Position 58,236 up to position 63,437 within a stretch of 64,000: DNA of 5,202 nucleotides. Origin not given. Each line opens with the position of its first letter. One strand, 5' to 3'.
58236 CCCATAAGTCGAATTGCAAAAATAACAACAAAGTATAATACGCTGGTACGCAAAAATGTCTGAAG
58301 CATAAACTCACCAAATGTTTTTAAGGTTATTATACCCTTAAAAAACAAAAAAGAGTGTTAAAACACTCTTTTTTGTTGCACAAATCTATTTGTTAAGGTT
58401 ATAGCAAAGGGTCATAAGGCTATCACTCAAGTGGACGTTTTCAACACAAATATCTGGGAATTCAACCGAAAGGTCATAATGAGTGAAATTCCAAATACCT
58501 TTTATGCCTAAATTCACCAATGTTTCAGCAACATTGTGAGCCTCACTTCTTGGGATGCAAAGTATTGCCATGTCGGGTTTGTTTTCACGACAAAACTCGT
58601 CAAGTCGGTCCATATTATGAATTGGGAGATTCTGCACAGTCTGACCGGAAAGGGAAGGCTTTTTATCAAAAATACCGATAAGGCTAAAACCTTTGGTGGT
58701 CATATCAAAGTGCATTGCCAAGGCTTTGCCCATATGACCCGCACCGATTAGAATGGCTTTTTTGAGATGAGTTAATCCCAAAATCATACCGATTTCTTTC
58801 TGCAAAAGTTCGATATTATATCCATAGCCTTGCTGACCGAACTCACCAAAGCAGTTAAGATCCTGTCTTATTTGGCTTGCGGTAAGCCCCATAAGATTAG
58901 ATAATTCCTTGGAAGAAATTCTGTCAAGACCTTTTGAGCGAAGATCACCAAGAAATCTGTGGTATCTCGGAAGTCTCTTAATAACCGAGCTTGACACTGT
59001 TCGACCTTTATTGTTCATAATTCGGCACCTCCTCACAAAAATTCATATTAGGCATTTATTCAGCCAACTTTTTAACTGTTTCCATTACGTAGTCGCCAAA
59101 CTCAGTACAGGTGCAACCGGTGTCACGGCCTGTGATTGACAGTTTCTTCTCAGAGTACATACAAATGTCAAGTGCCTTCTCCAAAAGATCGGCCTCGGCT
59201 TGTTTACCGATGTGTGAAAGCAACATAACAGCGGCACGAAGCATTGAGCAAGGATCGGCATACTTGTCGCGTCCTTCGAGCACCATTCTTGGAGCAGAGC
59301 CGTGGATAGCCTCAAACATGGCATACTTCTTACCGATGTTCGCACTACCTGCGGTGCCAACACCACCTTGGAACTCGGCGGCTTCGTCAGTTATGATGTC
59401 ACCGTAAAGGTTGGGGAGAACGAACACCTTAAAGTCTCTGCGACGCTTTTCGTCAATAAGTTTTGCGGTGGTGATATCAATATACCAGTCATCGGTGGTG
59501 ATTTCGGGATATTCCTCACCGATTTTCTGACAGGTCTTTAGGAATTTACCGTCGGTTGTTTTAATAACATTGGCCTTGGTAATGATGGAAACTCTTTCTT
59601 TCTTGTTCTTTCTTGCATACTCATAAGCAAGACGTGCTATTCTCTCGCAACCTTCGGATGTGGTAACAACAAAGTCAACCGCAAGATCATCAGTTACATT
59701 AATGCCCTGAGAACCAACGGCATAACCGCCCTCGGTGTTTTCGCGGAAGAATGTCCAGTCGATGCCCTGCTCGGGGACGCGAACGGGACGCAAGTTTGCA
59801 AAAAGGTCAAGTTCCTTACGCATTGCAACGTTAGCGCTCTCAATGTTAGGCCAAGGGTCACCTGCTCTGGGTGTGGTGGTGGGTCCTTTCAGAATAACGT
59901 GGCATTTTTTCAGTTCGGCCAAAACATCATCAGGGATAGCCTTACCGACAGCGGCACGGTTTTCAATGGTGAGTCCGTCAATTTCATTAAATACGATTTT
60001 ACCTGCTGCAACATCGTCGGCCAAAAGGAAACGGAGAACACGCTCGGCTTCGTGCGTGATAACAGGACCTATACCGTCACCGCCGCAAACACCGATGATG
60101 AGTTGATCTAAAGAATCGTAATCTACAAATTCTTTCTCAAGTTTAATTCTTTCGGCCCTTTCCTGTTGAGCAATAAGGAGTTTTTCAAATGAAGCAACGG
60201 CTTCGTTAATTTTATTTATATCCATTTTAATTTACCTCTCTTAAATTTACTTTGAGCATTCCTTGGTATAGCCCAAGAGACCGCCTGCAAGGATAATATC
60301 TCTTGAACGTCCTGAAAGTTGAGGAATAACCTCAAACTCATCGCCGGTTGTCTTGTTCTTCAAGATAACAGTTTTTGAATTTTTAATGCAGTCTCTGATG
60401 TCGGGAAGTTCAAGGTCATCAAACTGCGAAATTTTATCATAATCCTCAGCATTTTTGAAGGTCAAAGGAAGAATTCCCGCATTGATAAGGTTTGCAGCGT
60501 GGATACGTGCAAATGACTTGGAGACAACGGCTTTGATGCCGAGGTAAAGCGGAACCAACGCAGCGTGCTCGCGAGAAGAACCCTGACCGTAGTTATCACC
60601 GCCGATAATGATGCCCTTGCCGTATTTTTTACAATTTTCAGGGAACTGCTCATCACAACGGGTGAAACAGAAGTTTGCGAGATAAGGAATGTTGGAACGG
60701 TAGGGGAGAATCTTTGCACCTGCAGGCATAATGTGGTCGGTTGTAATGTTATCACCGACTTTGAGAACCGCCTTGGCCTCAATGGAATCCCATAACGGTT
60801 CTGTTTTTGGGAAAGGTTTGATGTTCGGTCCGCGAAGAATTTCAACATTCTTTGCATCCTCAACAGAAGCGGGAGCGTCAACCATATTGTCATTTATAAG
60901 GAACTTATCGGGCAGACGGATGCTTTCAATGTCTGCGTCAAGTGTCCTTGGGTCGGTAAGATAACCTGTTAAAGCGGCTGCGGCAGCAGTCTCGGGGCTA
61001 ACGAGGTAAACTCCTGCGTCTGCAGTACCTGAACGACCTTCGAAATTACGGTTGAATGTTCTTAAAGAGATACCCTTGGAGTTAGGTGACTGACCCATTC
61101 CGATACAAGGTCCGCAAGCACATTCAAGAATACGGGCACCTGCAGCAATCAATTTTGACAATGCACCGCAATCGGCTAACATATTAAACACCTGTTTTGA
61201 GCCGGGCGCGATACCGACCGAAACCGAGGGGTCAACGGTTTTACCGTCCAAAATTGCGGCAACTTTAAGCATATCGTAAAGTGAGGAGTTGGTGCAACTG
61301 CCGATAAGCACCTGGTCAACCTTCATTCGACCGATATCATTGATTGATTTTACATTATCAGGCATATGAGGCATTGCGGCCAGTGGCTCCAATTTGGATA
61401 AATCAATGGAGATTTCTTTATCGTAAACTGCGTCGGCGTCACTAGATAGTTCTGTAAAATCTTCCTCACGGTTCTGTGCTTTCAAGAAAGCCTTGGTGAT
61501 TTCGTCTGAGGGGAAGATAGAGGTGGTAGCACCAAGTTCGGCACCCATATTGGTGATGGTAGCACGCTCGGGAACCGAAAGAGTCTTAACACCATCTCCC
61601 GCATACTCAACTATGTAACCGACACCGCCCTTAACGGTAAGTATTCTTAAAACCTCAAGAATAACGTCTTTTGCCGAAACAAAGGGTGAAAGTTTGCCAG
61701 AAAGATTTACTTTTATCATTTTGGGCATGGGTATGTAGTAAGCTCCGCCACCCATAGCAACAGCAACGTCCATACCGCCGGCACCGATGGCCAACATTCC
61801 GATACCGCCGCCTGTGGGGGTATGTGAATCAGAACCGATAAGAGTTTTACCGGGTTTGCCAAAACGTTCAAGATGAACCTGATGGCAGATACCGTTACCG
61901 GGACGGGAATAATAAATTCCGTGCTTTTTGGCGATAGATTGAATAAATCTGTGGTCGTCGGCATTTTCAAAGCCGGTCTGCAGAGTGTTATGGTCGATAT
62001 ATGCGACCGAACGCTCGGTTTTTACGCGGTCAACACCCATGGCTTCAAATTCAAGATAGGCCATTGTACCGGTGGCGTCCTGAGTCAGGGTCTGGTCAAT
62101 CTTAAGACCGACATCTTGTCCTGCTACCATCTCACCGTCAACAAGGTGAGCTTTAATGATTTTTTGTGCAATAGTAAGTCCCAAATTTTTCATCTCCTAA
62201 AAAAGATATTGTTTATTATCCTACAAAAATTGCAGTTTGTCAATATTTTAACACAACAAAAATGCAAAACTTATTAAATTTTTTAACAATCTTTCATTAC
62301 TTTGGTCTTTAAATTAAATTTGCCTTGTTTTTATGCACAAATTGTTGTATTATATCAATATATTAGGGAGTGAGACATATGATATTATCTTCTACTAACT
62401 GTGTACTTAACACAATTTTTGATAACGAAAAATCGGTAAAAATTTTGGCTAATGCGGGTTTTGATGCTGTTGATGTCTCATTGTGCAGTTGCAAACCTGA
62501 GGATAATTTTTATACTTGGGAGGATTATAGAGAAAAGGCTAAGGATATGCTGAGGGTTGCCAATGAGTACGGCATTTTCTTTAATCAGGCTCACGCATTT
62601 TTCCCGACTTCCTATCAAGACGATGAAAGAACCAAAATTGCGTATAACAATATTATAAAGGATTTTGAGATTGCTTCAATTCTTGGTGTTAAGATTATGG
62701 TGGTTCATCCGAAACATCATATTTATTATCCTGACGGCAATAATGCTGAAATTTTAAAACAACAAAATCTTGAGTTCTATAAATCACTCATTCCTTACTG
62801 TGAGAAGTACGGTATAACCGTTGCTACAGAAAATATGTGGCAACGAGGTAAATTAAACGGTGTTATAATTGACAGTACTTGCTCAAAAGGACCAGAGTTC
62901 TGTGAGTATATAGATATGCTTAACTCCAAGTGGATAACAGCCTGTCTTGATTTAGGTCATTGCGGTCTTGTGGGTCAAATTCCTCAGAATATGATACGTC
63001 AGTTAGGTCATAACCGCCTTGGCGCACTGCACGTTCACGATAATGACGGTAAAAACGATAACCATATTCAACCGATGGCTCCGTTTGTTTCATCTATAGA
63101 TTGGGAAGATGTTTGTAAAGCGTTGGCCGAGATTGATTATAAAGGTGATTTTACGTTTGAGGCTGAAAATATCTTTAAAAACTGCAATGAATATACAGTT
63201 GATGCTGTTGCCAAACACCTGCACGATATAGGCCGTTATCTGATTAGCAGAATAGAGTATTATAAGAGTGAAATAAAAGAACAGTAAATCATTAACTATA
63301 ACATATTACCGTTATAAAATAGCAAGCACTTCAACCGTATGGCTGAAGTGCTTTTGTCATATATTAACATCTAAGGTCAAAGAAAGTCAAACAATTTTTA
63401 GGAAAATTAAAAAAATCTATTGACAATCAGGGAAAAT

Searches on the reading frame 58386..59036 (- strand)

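Call 50: search_protein_families(library=ncbifam, proteins=[window:58386-59036:-], max_evalue=0.001)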
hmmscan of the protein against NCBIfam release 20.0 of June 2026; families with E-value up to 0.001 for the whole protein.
window:58386-59036:- (216 aa): 13 families
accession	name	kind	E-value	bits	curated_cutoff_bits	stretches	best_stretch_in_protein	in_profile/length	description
NF003990.0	PRK05472.1-4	equivalog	1.2e-85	286.5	233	1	10-216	3-208/214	redox-sensing transcriptional repressor Rex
NF003995.0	PRK05472.2-4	subfamily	8.5e-65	218.3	126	1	12-215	4-206/213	redox-sensing transcriptional repressor Rex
NF003993.0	PRK05472.2-2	equivalog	2e-53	181.1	217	1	13-215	5-206/212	redox-sensing transcriptional repressor Rex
NF003994.0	PRK05472.2-3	equivalog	1.7e-49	168.1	130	1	8-215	3-209/217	redox-sensing transcriptional repressor Rex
NF003996.0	PRK05472.2-5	equivalog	2.6e-49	167.9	138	1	15-216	3-201/209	redox-sensing transcriptional repressor Rex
NF003989.0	PRK05472.1-3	equivalog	6.4e-48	163.4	177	1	9-215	3-208/215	redox-sensing transcriptional repressor Rex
NF003992.0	PRK05472.2-1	equivalog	3.4e-47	160.7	226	1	8-213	15-219/249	redox-sensing transcriptional repressor Rex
NF003991.0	PRK05472.1-5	equivalog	1.3e-35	123.2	198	1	14-212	7-204/211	redox-sensing transcriptional repressor Rex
NF003988.0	PRK05472.1-1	equivalog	8.1e-33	114.2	321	1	12-216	5-210/214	redox-sensing transcriptional repressor Rex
TIGR03025.1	EPS_sugtrans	subfamily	7.2e-06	25.5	295.55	1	90-178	124-213/445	exopolysaccharide biosynthesis polyprenyl glycosylphosphotransferase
TIGR03022.1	WbaP_sugtrans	subfamily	3.4e-05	23.3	403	1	91-177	125-212/456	undecaprenyl-phosphate galactose phosphotransferase WbaP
TIGR03570.1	NeuD_NnaD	subfamily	0.0001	22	160.8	1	94-177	2-83/202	NeuD/PglB/VioB family sugar acetyltransferase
TIGR03023.1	WcaJ_sugtrans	equivalog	0.0001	21.7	410.75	1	90-175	128-215/453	undecaprenyl-phosphate glucose phosphotransferase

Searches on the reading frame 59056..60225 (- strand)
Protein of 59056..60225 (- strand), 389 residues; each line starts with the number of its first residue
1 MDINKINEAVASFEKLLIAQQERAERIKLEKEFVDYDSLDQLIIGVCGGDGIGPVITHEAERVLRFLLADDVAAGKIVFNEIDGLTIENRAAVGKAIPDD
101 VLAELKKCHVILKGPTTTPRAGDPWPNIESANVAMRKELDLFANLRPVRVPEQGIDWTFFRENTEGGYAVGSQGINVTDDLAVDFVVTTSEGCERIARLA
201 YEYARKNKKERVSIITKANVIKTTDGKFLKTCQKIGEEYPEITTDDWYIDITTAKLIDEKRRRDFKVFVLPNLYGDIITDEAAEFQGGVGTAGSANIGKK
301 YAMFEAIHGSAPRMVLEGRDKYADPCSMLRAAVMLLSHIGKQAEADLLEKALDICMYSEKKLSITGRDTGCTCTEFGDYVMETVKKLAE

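Call 76: search_protein_families(library=pfam, proteins=[window:59056-60225:-], max_evalue=0.00001)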
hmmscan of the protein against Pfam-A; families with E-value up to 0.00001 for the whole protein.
window:59056-60225:- (389 aa): 1 family
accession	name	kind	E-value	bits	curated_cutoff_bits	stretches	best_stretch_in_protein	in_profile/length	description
PF00180.25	Iso_dh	-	2.6e-65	221.4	27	1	44-380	2-348/348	Isocitrate/isopropylmalate dehydrogenase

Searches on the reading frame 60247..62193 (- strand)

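Call 76: search_protein_families(library=pfam, proteins=[window:60247-62193:-], max_evalue=0.00001)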
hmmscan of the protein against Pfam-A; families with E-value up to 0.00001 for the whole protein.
window:60247-62193:- (648 aa): 2 families
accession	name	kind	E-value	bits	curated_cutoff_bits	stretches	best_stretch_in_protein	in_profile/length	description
PF00330.25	Aconitase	-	1.6e-110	370.7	28.7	1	10-410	1-463/463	Aconitase family (aconitate hydratase)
PF00694.25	Aconitase_C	-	7e-24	85.1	22.8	1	515-581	60-130/131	Aconitase C-terminal domain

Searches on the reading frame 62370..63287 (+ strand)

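Call 76: search_protein_families(library=pfam, proteins=[window:62370-63287:+], max_evalue=0.00001)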
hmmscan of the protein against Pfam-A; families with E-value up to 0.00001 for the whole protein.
window:62370-63287:+ (305 aa): 1 family
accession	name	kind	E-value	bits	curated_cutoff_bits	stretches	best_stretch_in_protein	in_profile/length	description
PF01261.30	AP_endonuc_2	-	6.4e-30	105.1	31.1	1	24-267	2-231/249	Xylose isomerase-like TIM barrel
